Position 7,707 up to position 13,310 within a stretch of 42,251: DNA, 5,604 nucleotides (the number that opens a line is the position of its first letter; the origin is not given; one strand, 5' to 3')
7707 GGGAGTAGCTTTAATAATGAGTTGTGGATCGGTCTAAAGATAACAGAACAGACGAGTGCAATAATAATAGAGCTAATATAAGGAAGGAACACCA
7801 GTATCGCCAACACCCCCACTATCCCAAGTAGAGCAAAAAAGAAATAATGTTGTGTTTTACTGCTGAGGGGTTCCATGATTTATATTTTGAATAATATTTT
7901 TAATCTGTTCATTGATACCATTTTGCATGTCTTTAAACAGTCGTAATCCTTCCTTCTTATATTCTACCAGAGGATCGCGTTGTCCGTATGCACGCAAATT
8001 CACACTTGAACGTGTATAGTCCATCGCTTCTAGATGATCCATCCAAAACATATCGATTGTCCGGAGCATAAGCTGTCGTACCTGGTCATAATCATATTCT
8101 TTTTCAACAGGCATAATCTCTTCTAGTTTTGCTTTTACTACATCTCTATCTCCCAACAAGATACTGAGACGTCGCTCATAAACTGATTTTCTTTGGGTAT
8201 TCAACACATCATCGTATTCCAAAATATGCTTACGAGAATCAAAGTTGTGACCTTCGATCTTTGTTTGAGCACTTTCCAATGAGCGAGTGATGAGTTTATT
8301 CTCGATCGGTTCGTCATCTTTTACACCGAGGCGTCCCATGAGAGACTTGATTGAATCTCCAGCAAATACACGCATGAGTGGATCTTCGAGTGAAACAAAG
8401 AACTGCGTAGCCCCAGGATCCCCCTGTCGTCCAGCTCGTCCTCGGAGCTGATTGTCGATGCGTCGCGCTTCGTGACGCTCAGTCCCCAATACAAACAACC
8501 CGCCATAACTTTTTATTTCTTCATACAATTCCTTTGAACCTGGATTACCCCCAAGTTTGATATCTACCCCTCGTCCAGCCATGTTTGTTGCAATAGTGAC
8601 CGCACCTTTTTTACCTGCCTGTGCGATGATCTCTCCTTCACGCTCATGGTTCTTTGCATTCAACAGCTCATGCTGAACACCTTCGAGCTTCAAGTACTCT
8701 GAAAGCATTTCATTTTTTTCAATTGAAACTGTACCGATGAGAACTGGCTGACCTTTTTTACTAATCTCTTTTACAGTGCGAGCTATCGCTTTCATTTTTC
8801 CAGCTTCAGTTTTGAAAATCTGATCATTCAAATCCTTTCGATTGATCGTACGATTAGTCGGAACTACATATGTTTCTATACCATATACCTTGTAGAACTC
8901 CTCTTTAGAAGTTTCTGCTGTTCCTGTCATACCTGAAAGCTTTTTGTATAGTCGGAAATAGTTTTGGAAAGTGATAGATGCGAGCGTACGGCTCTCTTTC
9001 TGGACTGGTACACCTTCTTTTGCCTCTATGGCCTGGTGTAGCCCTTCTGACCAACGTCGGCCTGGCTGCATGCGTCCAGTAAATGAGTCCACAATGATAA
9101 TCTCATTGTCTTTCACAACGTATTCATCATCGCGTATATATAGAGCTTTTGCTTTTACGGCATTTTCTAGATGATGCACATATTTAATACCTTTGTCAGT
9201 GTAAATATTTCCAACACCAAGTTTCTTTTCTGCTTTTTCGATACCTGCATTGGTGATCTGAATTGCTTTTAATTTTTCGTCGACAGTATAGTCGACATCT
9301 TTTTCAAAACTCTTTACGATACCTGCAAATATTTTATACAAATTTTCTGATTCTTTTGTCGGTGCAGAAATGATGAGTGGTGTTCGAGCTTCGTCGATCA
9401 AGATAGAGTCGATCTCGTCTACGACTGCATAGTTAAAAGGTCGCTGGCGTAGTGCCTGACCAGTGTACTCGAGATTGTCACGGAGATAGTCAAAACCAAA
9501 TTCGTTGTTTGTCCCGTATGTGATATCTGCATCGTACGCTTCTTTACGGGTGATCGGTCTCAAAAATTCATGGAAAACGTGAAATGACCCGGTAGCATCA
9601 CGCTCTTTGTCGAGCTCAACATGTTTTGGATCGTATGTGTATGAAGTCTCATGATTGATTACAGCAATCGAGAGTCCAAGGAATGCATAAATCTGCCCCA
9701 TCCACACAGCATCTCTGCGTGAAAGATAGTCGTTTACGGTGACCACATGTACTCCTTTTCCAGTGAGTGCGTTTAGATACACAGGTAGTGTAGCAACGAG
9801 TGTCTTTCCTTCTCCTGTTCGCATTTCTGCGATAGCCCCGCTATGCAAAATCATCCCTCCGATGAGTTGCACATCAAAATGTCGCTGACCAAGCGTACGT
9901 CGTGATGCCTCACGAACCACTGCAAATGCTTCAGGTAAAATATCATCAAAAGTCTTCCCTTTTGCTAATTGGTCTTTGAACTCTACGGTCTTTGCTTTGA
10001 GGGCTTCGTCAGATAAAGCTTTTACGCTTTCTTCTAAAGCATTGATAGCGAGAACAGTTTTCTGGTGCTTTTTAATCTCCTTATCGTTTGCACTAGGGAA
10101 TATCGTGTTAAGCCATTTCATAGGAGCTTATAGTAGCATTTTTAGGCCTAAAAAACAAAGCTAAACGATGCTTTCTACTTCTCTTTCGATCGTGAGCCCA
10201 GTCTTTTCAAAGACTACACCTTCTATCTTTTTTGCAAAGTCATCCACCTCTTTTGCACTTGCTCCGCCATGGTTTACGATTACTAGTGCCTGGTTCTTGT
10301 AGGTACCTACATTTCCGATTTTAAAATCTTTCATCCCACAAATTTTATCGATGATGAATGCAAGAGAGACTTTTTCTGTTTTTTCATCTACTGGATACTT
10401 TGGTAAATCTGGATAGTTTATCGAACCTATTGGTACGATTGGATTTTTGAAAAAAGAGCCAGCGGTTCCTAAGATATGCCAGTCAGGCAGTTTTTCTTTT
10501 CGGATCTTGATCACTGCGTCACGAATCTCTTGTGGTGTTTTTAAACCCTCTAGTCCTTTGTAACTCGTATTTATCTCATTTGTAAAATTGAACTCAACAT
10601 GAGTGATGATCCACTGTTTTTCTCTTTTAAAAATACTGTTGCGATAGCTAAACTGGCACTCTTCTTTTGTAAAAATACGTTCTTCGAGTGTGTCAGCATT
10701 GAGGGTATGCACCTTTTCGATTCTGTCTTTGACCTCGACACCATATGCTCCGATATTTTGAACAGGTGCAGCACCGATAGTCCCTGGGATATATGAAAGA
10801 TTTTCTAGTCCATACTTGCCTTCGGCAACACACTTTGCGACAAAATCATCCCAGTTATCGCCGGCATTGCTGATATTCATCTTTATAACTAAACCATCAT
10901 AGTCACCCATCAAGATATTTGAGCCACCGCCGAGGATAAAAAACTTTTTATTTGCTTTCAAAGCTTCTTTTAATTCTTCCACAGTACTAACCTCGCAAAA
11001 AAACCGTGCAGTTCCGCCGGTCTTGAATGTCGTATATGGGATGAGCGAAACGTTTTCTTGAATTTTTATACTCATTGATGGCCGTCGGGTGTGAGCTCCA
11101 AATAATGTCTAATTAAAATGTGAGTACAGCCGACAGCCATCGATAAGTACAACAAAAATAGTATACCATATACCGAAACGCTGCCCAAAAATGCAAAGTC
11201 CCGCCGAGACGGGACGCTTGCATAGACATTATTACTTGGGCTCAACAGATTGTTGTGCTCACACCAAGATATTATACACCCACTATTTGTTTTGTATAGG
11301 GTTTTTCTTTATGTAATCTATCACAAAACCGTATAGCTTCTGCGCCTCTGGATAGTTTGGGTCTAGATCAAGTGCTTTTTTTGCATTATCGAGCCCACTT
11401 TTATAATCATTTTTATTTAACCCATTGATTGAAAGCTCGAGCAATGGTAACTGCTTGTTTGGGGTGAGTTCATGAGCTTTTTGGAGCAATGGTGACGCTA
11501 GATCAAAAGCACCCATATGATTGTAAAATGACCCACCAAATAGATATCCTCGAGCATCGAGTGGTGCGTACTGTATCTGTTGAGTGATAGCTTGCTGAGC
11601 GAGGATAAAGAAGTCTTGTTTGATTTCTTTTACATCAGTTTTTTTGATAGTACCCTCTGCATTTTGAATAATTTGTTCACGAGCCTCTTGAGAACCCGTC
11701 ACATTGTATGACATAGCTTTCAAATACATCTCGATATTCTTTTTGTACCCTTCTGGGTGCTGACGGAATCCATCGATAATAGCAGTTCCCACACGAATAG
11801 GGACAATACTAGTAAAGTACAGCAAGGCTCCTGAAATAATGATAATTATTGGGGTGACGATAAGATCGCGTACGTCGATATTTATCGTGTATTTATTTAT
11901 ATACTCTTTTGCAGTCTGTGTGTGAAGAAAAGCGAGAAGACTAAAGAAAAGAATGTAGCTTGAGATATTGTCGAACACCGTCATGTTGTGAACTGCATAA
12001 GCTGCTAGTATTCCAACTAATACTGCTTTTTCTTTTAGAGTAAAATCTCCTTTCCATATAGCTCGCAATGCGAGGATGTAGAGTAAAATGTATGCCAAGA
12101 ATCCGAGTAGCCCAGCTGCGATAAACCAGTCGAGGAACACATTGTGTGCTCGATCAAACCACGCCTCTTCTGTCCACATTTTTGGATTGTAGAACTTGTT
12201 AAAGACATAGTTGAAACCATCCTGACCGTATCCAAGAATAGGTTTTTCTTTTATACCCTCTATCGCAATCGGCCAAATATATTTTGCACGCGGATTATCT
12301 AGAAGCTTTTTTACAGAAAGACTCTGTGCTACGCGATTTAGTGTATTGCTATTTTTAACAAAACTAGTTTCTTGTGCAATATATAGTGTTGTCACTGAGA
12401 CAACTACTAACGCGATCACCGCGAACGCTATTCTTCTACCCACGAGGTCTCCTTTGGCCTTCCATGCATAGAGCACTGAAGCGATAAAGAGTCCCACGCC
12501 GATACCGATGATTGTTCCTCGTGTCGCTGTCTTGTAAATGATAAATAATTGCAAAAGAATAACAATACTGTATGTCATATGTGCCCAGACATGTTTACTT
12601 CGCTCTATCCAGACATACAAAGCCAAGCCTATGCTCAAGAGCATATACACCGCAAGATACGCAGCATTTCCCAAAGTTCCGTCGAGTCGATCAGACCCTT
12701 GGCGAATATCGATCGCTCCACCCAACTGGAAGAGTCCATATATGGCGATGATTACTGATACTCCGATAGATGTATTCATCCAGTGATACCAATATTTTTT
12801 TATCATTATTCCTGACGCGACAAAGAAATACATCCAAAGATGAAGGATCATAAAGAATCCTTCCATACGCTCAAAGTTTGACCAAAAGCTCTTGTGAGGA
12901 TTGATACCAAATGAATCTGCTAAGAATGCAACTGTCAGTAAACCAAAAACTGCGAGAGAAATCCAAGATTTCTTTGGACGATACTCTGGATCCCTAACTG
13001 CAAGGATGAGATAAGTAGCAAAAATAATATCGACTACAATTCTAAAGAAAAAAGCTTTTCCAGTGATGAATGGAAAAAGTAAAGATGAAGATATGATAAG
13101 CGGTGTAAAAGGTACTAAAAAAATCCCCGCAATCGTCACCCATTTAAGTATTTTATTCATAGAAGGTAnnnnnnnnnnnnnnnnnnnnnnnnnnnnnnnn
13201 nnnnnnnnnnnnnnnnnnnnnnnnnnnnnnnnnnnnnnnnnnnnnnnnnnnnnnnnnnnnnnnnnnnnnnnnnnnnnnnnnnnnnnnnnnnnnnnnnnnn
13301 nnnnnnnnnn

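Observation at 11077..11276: Candidate sRNA-leader switch controlling murB: an upstream ~80 nt RNA is complementary to the hairpin that locks the murB start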

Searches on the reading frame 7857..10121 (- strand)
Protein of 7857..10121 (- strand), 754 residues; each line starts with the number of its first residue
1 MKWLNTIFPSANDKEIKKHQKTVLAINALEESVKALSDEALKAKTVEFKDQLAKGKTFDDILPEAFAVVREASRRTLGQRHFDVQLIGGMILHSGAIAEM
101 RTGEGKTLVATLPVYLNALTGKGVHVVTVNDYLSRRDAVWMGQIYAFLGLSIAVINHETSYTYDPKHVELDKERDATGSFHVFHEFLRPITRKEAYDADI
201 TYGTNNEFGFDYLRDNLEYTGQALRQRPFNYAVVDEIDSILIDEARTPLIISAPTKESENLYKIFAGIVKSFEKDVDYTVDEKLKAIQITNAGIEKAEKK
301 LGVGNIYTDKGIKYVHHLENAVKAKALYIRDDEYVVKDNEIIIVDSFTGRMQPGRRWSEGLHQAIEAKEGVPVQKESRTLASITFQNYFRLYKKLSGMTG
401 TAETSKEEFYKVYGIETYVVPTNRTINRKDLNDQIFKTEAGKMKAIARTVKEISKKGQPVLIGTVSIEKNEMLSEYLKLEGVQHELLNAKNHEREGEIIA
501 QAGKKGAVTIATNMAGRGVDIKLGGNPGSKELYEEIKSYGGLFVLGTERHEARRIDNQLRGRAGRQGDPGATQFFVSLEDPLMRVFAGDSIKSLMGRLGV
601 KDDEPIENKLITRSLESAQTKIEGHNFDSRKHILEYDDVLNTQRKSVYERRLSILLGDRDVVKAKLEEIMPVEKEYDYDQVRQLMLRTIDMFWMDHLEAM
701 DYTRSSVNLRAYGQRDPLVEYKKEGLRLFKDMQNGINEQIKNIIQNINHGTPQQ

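Call 61: search_protein_families(library=pfam, proteins=[window:7857-10121:-], max_evalue=0.001)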
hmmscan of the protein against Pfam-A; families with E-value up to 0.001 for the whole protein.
window:7857-10121:- (754 aa): 4 families
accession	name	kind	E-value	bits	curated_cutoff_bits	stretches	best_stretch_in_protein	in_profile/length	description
PF07517.20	SecA_DEAD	-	8.2e-125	416.3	24.6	1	5-409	2-289/290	SecA DEAD-like domain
PF21090.3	P-loop_SecA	-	3.2e-78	262.5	27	2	426-528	2-104/205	SecA P-loop domain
PF07516.18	SecA_SW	-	2e-43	149.2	26.7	2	678-746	130-198/200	SecA Wing and Scaffold domain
PF01043.26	SecA_PP_bind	-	4.4e-39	133.9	23.5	1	258-366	2-110/110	SecA preprotein cross-linking domain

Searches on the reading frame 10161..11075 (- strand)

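Call 61: search_protein_families(library=pfam, proteins=[window:10161-11075:-], max_evalue=0.001)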
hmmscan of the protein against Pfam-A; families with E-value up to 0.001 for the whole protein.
window:10161-11075:- (304 aa): 2 families
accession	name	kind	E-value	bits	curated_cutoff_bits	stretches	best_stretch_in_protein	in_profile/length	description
PF02873.21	MurB_C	-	5.1e-19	68.7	27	1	183-302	1-98/99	UDP-N-acetylenolpyruvoylglucosamine reductase, C-terminal domain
PF01565.28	FAD_binding_4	-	7.3e-14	52.1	26.4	1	29-128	7-132/139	FAD binding domain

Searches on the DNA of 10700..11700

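Call 3: search_rna_families(source=window, start=10700, end=11700, threshold=evalue, max_evalue=10, show_alignments=3)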
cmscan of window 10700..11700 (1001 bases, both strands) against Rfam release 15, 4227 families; matches with E-value up to 10: 11.
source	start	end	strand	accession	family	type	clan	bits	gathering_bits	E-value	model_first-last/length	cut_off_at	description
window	11067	11151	+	RF03979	mir-2006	Gene; miRNA;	-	27.6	90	0.002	1-91/91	no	mir-2006 microRNA precursor family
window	11069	11147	-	RF04273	MIR827_2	Gene; miRNA;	CL00143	27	67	0.036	1-89/89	no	MIR827_2 microRNA precursor family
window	11063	11156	+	RF00828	mir-75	Gene; miRNA;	-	20.1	60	0.29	1-92/92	no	mir-75 microRNA precursor family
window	11062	11156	-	RF04210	MIR8643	Gene; miRNA;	-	19.1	135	0.65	1-150/150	no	MIR8643 microRNA precursor family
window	10865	10944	+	RF02256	adapt33_2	Gene; lncRNA;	-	19.1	60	4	1-71/71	no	Adaptive response 33 conserved region 2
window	11062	11156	-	RF04241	mir-5014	Gene; miRNA;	-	18.4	101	0.9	1-123/123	no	mir-5014 microRNA precursor family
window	11258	11348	-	RF02550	RnaG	Gene; sRNA;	-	16.9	153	7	1-120/120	no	RnaG sRNA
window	10928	10965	+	RF01526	ceN106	Gene; snRNA; snoRNA; CD-box;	-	15.5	60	4.8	1-77/77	no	C. elegans snoRNA ceN106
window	11333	11517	+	RF00004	U2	Gene; snRNA; splicing;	CL00006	14.9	46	2.4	1-192/192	no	U2 spliceosomal RNA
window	10753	10812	+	RF01952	SOX2OT_exon2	Gene; lncRNA;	-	12.5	45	5.3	1-69/69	no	SOX2 overlapping transcript exon 2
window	11001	11068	+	RF01952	SOX2OT_exon2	Gene; lncRNA;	-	11.8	45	7.8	1-69/69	no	SOX2 overlapping transcript exon 2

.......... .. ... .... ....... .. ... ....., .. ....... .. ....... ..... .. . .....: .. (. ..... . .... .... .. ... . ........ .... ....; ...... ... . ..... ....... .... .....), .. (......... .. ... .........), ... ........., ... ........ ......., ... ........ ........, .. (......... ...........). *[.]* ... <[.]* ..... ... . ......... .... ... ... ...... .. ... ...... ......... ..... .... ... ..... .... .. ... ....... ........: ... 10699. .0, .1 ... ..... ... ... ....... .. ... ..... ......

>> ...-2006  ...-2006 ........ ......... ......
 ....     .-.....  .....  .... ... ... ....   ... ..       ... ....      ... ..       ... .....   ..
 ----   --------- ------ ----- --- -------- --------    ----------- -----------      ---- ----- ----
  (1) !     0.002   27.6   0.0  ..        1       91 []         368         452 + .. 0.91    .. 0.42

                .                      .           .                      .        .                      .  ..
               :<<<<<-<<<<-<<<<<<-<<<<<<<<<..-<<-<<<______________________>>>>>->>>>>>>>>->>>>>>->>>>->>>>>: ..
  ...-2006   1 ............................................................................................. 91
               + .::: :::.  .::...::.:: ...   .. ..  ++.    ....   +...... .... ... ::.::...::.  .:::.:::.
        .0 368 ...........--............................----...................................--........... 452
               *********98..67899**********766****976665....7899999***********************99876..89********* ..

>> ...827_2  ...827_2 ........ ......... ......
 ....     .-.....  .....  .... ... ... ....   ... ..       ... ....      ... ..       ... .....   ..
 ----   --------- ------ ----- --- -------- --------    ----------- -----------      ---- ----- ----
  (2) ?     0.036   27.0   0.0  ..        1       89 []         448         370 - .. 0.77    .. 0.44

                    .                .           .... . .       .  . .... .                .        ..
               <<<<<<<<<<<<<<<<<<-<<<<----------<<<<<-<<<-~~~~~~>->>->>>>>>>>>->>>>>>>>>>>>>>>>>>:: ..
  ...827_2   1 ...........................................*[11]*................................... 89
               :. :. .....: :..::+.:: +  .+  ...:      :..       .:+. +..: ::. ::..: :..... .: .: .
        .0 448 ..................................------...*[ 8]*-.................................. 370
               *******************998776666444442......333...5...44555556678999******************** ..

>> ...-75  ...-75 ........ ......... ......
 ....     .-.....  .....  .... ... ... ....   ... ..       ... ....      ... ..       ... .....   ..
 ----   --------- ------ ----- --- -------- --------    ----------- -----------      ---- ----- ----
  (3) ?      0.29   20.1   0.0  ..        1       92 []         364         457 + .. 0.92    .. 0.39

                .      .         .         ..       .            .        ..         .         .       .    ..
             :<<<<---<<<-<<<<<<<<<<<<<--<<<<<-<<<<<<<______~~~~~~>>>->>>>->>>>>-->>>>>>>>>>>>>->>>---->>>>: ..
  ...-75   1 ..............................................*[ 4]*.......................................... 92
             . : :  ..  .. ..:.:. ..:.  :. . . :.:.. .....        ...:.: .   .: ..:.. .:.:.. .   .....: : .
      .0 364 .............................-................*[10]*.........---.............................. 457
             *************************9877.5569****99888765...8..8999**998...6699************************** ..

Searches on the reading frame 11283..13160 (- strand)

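Call 61: search_protein_families(library=pfam, proteins=[window:11283-13160:-], max_evalue=0.001)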
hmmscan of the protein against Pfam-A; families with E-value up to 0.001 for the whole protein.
window:11283-13160:- (625 aa): 1 family
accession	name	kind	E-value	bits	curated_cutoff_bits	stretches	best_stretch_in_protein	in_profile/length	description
PF04932.20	Wzy_C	-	5.8e-21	75.3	31.7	1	200-358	2-149/149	O-Antigen ligase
